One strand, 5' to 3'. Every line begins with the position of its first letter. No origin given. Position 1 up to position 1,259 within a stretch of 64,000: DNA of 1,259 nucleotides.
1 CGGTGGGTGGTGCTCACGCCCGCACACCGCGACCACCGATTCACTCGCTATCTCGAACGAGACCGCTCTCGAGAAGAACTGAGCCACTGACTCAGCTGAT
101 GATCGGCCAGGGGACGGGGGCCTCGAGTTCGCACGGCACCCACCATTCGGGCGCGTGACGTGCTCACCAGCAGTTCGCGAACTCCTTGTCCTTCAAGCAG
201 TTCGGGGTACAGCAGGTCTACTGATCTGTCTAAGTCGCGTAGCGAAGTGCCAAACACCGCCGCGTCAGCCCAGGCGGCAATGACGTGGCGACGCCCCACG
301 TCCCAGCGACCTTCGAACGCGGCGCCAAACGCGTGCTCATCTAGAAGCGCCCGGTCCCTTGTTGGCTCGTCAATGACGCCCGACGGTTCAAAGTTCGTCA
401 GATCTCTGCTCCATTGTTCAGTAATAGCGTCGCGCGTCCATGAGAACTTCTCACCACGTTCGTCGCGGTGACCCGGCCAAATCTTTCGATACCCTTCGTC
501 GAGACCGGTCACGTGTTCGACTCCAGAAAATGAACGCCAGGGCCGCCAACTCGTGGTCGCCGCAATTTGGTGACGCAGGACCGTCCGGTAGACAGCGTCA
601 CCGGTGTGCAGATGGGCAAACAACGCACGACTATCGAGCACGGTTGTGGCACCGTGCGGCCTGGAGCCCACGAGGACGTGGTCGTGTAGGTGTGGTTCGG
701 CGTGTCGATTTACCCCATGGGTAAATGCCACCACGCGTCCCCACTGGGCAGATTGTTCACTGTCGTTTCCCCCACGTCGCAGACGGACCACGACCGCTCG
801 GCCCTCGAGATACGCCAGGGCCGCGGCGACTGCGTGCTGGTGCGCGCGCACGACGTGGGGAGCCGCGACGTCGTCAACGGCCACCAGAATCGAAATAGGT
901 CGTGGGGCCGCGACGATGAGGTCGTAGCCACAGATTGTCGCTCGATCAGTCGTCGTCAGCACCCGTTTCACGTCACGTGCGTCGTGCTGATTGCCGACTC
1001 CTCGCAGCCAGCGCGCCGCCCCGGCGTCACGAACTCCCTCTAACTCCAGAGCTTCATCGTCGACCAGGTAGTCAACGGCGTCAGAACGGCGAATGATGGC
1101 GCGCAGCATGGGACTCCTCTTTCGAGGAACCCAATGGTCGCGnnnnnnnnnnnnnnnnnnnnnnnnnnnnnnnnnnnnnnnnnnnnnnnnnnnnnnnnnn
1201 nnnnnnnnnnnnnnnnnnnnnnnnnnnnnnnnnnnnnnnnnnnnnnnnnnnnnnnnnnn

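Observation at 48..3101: PafBC DNA-damage regulator apparently in one operon with the relaxase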

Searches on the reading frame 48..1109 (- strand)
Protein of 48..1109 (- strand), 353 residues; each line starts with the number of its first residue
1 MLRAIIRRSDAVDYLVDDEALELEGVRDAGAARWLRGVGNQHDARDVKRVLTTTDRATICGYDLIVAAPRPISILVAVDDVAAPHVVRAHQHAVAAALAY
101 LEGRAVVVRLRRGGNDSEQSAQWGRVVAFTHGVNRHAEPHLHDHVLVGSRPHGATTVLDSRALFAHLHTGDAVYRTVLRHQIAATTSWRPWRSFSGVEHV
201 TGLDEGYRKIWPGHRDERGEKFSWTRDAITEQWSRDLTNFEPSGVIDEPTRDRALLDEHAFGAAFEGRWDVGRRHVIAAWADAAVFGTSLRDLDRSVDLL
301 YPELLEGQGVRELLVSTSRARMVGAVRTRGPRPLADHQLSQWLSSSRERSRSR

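Call 5: search_protein_families(library=pfam, proteins=[window:48-1109:-], max_evalue=0.01)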
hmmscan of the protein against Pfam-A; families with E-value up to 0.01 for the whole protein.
window:48-1109:- (353 aa): 1 family
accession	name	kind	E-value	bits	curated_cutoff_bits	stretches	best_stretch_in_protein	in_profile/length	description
PF08751.17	TrwC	-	3.6e-24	86.3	25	1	21-186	37-204/286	TrwC relaxase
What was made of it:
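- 48..1109 (-): 353 aa stand-alone MOBF/TrwC-type HUH relaxase (trans-esterase) domain. It has no helicase and lacks the loop that carries the second tyrosine. Pfam TrwC E 4e-24 (call 5).
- On MOBF (TrwC/TraI) conjugative relaxases: Pfam TrwC scores 86 bits against a cut-off of 25 (call 5).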

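Call 6: search_protein_families(library=ncbifam, proteins=[window:48-1109:-], max_evalue=0.01)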
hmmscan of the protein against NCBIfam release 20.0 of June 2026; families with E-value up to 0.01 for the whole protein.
window:48-1109:- (353 aa): 4 families
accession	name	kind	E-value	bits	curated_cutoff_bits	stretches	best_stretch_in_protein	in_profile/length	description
NF041492.1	MobF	equivalog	5e-22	78.8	100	1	23-184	53-217/299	MobF family relaxase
TIGR02686.1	relax_trwC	domain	1.9e-10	40.9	145.5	1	40-160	50-170/286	conjugative relaxase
NF010263.0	PRK13709.1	equivalog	8.4e-10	36.6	2212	1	59-183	77-195/1752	conjugative transfer relaxase/helicase TraI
TIGR02760.1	TraI_TIGR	equivalog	2.3e-05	22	929.85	1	61-147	83-167/1960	conjugative transfer relaxase/helicase TraI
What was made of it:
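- On MOBF (TrwC/TraI) conjugative relaxases: NCBIfam MobF scores 78.8 against a cut-off of 100, and the TraI models fall far below theirs (call 6).
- Checked: It scores below NCBIfam's MobF cut-off (78.8 against 100 bits, call 6).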

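Call 10: find_homologous_proteins(query=window:48-1109:-, max_evalue=0.00001)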
Query window:48-1109:- (353 aa): 392 proteins with E <= 0.00001 among 8000 candidates; the best 120 are listed.
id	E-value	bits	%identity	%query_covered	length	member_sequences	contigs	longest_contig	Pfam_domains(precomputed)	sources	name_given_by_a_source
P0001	4.1e-231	784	100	100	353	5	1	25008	PF08751.18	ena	-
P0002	3.1e-129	449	61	97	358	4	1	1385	PF08751.18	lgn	-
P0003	1.6e-126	440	59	99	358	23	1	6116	PF08751.18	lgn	-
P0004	7.0e-126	438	60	98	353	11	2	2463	PF08751.18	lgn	-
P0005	2.0e-125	437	60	99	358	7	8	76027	PF08751.18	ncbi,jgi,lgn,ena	jgi:hypothetical protein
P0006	3.7e-125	436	57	97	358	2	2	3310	PF08751.18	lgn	-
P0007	5.1e-125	435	56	100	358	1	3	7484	PF08751.18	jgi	jgi:hypothetical protein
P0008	9.0e-125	435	58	99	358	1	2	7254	PF08751.18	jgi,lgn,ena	-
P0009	9.6e-125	434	57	100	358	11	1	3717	PF08751.18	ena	-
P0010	1.8e-124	433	57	99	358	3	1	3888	PF08751.18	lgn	-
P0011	4.8e-124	432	59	100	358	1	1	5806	PF08751.18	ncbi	-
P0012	7.1e-124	432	57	100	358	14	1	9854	PF08751.18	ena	-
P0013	1.3e-123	431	56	100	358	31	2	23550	PF08751.18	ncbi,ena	-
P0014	1.5e-123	431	56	97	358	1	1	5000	PF08751.18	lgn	-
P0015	1.6e-123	430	58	99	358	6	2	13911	PF08751.18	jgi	jgi:hypothetical protein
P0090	5.0e-117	409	54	99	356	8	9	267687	PF08751.18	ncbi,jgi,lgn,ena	jgi:hypothetical protein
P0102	1.7e-116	407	57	97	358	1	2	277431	PF08751.18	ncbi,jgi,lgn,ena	ncbi:MAG TPA: relaxase domain-containing protein [Acidimicrobiales bacterium]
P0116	5.8e-116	406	56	100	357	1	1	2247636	PF08751.18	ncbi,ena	-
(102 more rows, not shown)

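Call 11: find_encoding_contigs(protein=P0116, flank=10000, max_places=2)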
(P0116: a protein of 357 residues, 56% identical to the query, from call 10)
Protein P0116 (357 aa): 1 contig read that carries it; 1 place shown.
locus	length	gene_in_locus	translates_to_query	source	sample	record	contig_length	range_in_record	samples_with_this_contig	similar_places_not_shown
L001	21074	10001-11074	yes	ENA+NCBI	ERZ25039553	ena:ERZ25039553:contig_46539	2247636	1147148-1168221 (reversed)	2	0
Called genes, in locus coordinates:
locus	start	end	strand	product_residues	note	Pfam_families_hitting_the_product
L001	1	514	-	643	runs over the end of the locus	PF13292:DXP_synthase_N, PF02779:Transket_pyr, PF02780:Transketolase_C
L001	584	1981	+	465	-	PF01523:PmbA_TldD_1st, PF19290:PmbA_TldD_2nd, PF19289:PmbA_TldD_3rd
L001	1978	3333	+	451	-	PF01523:PmbA_TldD_1st (weak), PF19290:PmbA_TldD_2nd, PF19289:PmbA_TldD_3rd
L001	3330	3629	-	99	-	PF09723:Zn_ribbon_8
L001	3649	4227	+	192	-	PF01967:MoaC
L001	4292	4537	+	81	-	-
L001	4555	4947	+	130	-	PF09996:DUF2237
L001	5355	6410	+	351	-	PF14027:Questin_oxidase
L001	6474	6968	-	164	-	PF05163:DinB, PF12867:DinB_2 (weak)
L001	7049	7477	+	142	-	PF13160:DUF3995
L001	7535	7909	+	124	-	PF00903:Glyoxalase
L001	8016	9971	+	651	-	PF25583:WCX (faint), PF13280:WYL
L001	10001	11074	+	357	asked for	PF08751:TrwC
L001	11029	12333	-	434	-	PF02534:T4SS-DNA_transf, PF12696:TraG-D_C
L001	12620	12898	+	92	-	-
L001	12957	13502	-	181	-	PF01983:CofC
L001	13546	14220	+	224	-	PF01351:RNase_HII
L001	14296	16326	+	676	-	PF00005:ABC_tran, PF13304:AAA_21 (faint), PF08352:oligo_HPY, PF00005:ABC_tran, PF08352:oligo_HPY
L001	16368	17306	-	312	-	PF12911:OppC_N (weak), PF00528:BPD_transp_1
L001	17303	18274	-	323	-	PF19300:BPD_transp_1_N, PF00528:BPD_transp_1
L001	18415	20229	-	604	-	PF00496:SBP_bac_5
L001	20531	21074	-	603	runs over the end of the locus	PF00496:SBP_bac_5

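Call 12: find_encoding_contigs(protein=P0102, flank=10000, max_places=2)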
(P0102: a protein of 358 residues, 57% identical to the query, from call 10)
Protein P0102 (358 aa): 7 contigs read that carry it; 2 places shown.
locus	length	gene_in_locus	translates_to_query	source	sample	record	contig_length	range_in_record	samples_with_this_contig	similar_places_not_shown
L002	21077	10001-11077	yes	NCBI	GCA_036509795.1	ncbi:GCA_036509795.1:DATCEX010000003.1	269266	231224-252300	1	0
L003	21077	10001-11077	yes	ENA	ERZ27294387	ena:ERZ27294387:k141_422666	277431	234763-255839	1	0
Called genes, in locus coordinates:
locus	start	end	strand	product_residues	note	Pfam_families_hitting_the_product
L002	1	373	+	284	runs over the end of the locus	PF18075:FtsX_ECD, PF02687:FtsX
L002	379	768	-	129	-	PF01641:SelR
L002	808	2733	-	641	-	PF13292:DXP_synthase_N, PF02779:Transket_pyr, PF02780:Transketolase_C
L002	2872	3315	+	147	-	PF01957:NfeD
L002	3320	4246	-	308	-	PF01145:Band_7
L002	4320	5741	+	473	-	PF01523:PmbA_TldD_1st, PF19290:PmbA_TldD_2nd, PF19289:PmbA_TldD_3rd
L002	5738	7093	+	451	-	PF01523:PmbA_TldD_1st, PF19290:PmbA_TldD_2nd, PF19289:PmbA_TldD_3rd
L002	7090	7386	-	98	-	PF09723:Zn_ribbon_8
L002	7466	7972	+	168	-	PF01967:MoaC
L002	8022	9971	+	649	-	PF13280:WYL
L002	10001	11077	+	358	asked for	PF08751:TrwC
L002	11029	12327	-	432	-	PF02534:T4SS-DNA_transf, PF10412:TrwB_AAD_bind (weak), PF12696:TraG-D_C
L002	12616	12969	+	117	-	-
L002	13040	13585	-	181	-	PF01983:CofC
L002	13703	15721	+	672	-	PF00005:ABC_tran, PF02463:SMC_N (faint), PF13304:AAA_21 (faint), PF13401:AAA_22 (faint), PF08352:oligo_HPY, PF00005:ABC_tran, PF08352:oligo_HPY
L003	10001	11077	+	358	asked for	PF08751:TrwC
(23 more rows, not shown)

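Call 13: find_encoding_contigs(protein=P0090, flank=10000, max_places=2)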
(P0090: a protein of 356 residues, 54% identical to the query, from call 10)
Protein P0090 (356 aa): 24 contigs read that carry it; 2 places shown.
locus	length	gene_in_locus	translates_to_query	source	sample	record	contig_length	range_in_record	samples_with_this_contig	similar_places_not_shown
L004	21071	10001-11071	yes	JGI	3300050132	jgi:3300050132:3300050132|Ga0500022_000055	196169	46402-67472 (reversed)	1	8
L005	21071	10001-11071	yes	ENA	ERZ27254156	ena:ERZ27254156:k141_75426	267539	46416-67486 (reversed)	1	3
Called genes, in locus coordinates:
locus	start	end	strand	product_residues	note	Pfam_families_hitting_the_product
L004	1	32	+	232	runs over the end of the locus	PF00005:ABC_tran, PF13191:AAA_16 (faint), PF13304:AAA_21 (faint)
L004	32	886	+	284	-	PF18075:FtsX_ECD, PF02687:FtsX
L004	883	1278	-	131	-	PF01641:SelR, PF24046:At4g08330 (weak)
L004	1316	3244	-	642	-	PF13292:DXP_synthase_N, PF02779:Transket_pyr, PF02780:Transketolase_C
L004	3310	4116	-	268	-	PF04402:SIMPL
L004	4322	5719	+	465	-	PF01523:PmbA_TldD_1st, PF19290:PmbA_TldD_2nd, PF19289:PmbA_TldD_3rd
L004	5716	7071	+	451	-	PF01523:PmbA_TldD_1st, PF19290:PmbA_TldD_2nd, PF19289:PmbA_TldD_3rd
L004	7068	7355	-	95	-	PF09723:Zn_ribbon_8, PF23455:DUF7129 (faint)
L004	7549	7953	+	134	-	PF01967:MoaC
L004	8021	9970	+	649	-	PF13280:WYL, PF25583:WCX (faint), PF13280:WYL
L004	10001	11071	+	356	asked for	PF08751:TrwC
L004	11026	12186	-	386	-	PF02534:T4SS-DNA_transf, PF12696:TraG-D_C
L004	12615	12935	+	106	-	-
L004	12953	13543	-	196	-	PF01983:CofC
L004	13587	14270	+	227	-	PF01351:RNase_HII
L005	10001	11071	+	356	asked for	PF08751:TrwC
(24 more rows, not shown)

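Call 16: search_solved_structures(query=window:48-1109:-, max_evalue=0.01, show_alignments=2)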
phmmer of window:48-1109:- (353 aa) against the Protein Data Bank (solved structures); distinct sequences matched with E-value up to 0.01: 9.
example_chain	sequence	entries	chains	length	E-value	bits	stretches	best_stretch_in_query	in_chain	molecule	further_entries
1omh_A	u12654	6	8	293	9.4e-08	34.8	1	19-182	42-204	trwC protein | TrwC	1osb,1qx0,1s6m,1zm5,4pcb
2cdm_A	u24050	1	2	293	9.4e-08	34.8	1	19-182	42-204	TRWC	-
3l57_A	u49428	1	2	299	6.8e-07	31.9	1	58-178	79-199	Mobilization protein TraI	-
3l6t_A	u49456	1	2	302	6.9e-07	31.9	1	58-178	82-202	Mobilization protein TraI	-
8a1b_A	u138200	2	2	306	7.1e-07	31.9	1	58-178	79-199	TraI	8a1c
2q7t_A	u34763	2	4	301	1.2e-05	27.8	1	39-149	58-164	Protein traI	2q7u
1p4d_A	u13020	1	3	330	1.5e-05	27.5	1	39-149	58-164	TraI protein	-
2a0i_A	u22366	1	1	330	1.5e-05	27.5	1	39-149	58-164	TraI protein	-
9f0z_H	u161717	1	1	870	7.9e-05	25.2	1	39-149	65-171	Multifunctional conjugation protein TraI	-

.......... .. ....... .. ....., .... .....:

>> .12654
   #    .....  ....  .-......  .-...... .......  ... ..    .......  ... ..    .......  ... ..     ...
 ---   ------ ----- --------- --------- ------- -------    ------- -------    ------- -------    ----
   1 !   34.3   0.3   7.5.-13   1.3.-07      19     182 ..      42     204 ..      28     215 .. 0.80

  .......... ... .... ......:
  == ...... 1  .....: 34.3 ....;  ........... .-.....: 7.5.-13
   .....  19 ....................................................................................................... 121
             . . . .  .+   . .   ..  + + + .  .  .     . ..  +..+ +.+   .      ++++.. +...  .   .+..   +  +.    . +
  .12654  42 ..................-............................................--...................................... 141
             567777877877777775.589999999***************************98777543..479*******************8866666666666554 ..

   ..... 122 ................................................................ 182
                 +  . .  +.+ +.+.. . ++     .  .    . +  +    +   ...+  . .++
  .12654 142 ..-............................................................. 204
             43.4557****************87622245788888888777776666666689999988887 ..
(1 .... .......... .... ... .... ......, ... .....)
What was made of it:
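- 48..1109 (-): PDB sequence match to TrwC, E 9e-8 (call 16).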

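Call 18: find_related_loci(query=A1, collection=genome_contigs, flank=10000)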
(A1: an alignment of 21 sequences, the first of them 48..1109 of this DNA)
Query A1 (353 aa) in genome_contigs; peptide patterns used: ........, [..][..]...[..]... (x = any residue, [..] = any of these).
224 stretches matched a pattern; 172 encode a relative of the query (tblastn E <= 1e-3); the best 80 are kept; 80 distinct loci.
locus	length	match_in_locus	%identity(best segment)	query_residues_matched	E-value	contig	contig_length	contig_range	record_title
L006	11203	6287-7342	57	1-352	4e-129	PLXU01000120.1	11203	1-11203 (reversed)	MAG: Acidimicrobiaceae bacterium isolate palsa_745 73.20120700_P3D.341_contig_293380, whole genome shotgun sequence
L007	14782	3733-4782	57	1-350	5e-126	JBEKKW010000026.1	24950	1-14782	MAG: Acidimicrobiales bacterium isolate SPRUCE 356 SPRUCE_356_26, whole genome shotgun sequence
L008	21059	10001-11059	57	1-353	6e-125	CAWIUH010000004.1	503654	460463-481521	MAG: uncultured Acidimicrobiaceae bacterium isolate MFD01828.bin.2.59 genome assembly, contig: contig_18855, whole genom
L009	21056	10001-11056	56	1-352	2e-124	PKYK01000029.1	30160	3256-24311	MAG: Acidimicrobiaceae bacterium isolate palsa_646 73.20120500_P19.24_contig_2109, whole genome shotgun sequence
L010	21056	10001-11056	55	1-352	2e-124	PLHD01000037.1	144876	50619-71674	MAG: Acidimicrobiaceae bacterium isolate bog_576 73.20110800_S2D.3_contig_1328, whole genome shotgun sequence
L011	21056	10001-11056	55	1-353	2e-123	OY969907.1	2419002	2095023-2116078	MAG: uncultured Acidimicrobiaceae bacterium isolate MFD00082.bin.c.3 genome assembly, chromosome: 1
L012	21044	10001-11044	57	1-348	4e-123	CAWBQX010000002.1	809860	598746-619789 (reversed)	MAG: uncultured Acidimicrobiaceae bacterium isolate MFD01633.bin.1.170 genome assembly, contig: contig_1739, whole genom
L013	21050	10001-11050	60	1-350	1e-122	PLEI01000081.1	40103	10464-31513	MAG: Acidimicrobiaceae bacterium isolate palsa_596 73.20111000_P1D.18_contig_612, whole genome shotgun sequence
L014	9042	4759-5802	55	1-348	1e-122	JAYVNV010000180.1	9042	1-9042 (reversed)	MAG: Acidimicrobiaceae bacterium isolate GL65_DN_metabinner_5 GL65_DN_metabinner_5_179, whole genome shotgun sequence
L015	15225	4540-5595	56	1-352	4e-122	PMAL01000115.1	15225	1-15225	MAG: Acidimicrobiaceae bacterium isolate palsa_735 73.20120700_P2D.14_contig_14439, whole genome shotgun sequence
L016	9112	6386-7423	57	1-350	4e-122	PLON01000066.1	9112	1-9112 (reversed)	MAG: Acidimicrobiaceae bacterium isolate bog_800 73.20120700_S3X.67_contig_34953, whole genome shotgun sequence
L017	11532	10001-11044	57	1-348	1e-121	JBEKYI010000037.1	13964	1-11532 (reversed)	MAG: Acidimicrobiales bacterium isolate SPRUCE 671 SPRUCE_671_37, whole genome shotgun sequence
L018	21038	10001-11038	57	1-350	2e-121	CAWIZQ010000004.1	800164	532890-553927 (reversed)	MAG: uncultured Acidimicrobiaceae bacterium isolate MFD06092.bin.2.149 genome assembly, contig: contig_19616, whole geno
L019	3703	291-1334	57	1-348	2e-124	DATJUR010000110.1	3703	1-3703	MAG TPA_asm: Acidimicrobiales bacterium isolate SMAG_U15051 k141_2958067, whole genome shotgun sequence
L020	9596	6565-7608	56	1-348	3e-121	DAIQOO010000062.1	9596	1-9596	MAG TPA_asm: Acidimicrobiales bacterium isolate CTOTU10850 NODE_2010_length_9596_cov_17.321036, whole genome shotgun seq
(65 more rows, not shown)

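Call 21: find_encoding_contigs(protein=P0001, flank=10000, max_places=3)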
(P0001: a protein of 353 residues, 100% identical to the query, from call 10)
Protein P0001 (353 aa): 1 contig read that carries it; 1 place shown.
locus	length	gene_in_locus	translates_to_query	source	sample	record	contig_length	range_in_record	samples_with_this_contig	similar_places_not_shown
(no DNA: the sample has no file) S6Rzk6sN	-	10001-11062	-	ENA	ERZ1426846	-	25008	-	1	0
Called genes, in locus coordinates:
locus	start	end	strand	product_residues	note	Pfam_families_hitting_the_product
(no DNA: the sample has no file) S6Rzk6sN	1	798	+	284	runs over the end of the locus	PF18075:FtsX_ECD, PF02687:FtsX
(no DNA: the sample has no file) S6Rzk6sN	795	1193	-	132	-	PF01641:SelR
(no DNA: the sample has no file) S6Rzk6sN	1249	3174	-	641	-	PF13292:DXP_synthase_N, PF02779:Transket_pyr, PF02780:Transketolase_C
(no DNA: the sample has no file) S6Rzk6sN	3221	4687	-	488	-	PF01425:Amidase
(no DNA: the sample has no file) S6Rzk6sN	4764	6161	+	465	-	PF01523:PmbA_TldD_1st, PF19290:PmbA_TldD_2nd, PF19289:PmbA_TldD_3rd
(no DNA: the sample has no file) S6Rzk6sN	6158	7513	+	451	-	PF01523:PmbA_TldD_1st, PF19290:PmbA_TldD_2nd, PF19289:PmbA_TldD_3rd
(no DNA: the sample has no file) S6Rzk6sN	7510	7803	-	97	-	PF09723:Zn_ribbon_8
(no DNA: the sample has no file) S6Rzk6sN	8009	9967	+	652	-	PF13280:WYL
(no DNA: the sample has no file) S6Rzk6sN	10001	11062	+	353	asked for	PF08751:TrwC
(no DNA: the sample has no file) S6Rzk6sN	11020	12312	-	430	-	PF02534:T4SS-DNA_transf, PF10412:TrwB_AAD_bind (weak), PF12696:TraG-D_C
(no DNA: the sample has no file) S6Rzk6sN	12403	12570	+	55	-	-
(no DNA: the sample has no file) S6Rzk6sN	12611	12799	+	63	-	?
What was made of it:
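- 1..90 (+): 3' end (last 29 codons plus stop) of a convergent T4CP-like (VirD4/TrwB/TraG family) ATPase gene. The rest lies left of the window. A 430 aa T4SS-DNA_transf/TraG-D_C gene is called at this place on the contig that carries the identical relaxase (call 21).
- The same synteny (dxs, tldD/pmbA, Zn-ribbon ... cofC) holds throughout (calls 11-13, 21).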

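Call 32: search_protein_representatives(alignment_id=A1)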
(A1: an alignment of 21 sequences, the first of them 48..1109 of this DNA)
Query: 21 sequences, 358 profile positions. Proteins with E-value up to 0.001 (for the whole library): 5176; up to 1e-10: 1891; up to 1e-30: 103. The best 150 are listed.
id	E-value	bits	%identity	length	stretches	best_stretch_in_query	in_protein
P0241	9.0e-135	465.5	-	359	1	1-357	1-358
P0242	2.0e-126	438.0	-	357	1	1-347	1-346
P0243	1.5e-121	422.0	-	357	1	1-358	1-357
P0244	2.0e-119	415.0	-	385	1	1-344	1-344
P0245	1.9e-114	398.6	-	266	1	5-214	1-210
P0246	4.8e-110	384.1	-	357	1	1-357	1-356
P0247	4.2e-108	377.7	-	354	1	1-354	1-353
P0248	5.0e-104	364.3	-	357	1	1-358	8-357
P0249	1.0e-103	363.3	-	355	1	1-358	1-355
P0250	2.0e-102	359.1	-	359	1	1-351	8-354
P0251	1.5e-101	356.2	-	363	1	1-350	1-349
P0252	7.3e-101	353.9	-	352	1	1-351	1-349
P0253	2.3e-90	319.4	-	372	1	2-312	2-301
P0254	1.2e-87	310.5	-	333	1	1-330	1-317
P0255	3.5e-87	308.9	-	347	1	1-350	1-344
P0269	8.3e-54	199.1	-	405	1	3-349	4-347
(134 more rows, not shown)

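Call 45: find_homologous_proteins(query=A3, max_evalue=1e-10)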
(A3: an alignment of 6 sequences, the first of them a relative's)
Query A3 (6 sequences) (469 aa, profile of the alignment): 369 proteins with E <= 1e-10 among 8000 candidates; the best 120 are listed.
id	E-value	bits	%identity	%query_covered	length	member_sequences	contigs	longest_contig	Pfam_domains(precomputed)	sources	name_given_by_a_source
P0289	6.5e-174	597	100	100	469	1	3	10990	PF08751.18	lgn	-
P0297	7.1e-173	594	49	99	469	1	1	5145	PF08751.18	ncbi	-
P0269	1.8e-147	510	35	57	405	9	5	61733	PF08751.18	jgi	jgi:conjugative relaxase-like TrwC/TraI family protein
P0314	1.4e-125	438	49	100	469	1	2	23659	PF08751.18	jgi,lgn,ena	jgi:conjugative relaxase-like TrwC/TraI family protein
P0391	4.8e-123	430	49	96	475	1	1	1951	PF08751.18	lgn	-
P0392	5.4e-123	429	49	95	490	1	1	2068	PF08751.18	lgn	-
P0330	3.2e-122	427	47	93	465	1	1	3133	PF08751.18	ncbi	-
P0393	3.8e-122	427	47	99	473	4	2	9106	PF08751.18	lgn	-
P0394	2.0e-119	418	46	99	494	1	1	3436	PF08751.18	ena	-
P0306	2.2e-119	418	44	99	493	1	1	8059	PF08751.18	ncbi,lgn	ncbi:MAG: MobF family relaxase [Acidimicrobiales bacterium]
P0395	3.5e-118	414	48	96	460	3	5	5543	PF08751.18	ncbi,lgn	-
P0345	8.2e-118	412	46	96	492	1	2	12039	PF08751.18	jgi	-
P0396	4.9e-117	410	45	95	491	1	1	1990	PF08751.18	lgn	-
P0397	2.4e-116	408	49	100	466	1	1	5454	PF08751.18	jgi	-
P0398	2.4e-116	408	46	99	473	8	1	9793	PF08751.18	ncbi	ncbi:MAG: MobF family relaxase [Acidimicrobiales bacterium]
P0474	3.1e-106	374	46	80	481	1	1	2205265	PF08751.18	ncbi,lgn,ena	-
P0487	3.8e-105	371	45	96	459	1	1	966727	PF08751.18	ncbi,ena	-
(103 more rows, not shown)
